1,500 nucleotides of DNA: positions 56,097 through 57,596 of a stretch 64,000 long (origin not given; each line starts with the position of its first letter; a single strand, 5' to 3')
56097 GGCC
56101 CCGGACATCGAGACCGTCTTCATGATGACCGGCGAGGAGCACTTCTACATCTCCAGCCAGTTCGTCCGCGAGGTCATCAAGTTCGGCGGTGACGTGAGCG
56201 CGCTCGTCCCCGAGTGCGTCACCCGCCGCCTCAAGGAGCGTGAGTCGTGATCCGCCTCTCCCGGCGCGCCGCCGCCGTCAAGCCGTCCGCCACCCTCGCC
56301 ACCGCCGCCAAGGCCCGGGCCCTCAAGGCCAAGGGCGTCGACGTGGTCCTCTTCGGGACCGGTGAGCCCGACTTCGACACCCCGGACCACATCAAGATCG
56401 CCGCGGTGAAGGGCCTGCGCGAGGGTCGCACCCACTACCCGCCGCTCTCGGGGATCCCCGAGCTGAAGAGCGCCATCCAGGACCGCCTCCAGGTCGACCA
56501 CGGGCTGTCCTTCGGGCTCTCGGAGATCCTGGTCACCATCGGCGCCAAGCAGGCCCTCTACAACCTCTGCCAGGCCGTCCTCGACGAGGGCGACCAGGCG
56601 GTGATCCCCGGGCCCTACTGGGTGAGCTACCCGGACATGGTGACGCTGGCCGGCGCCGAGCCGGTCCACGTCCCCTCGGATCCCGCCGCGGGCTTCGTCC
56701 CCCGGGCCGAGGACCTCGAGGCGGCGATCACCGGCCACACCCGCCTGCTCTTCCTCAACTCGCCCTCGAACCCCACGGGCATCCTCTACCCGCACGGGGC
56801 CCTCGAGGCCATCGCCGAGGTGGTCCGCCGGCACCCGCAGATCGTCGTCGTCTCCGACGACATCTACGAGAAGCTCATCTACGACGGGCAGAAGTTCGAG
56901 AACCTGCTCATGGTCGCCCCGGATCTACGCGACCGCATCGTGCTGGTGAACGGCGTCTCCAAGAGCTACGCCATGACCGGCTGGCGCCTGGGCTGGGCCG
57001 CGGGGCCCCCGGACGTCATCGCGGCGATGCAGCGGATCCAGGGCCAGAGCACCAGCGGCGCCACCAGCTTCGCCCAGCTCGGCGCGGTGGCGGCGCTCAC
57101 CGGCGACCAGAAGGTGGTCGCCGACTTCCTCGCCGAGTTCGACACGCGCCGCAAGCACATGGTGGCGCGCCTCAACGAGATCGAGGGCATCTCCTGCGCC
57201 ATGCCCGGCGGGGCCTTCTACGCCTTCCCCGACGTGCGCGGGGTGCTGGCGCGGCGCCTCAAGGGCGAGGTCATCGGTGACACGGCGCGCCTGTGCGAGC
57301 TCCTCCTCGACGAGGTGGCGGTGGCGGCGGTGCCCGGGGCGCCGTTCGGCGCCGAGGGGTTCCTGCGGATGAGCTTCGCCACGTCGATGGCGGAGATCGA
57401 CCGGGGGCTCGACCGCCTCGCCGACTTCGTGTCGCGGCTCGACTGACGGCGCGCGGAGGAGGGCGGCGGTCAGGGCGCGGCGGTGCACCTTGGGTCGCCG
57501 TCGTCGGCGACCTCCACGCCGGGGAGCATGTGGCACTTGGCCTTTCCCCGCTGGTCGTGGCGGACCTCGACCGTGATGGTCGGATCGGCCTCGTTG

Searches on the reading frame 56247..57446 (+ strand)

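Call 69: search_protein_families(library=pfam, proteins=[window:56247-57446:+], max_evalue=0.00001)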
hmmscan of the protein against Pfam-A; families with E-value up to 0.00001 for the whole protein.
window:56247-57446:+ (399 aa): 1 family
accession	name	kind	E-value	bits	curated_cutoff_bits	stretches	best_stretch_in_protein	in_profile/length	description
PF00155.27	Aminotran_1_2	-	7.9e-71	239.6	19.7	1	32-391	2-361/361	Aminotransferase class I and II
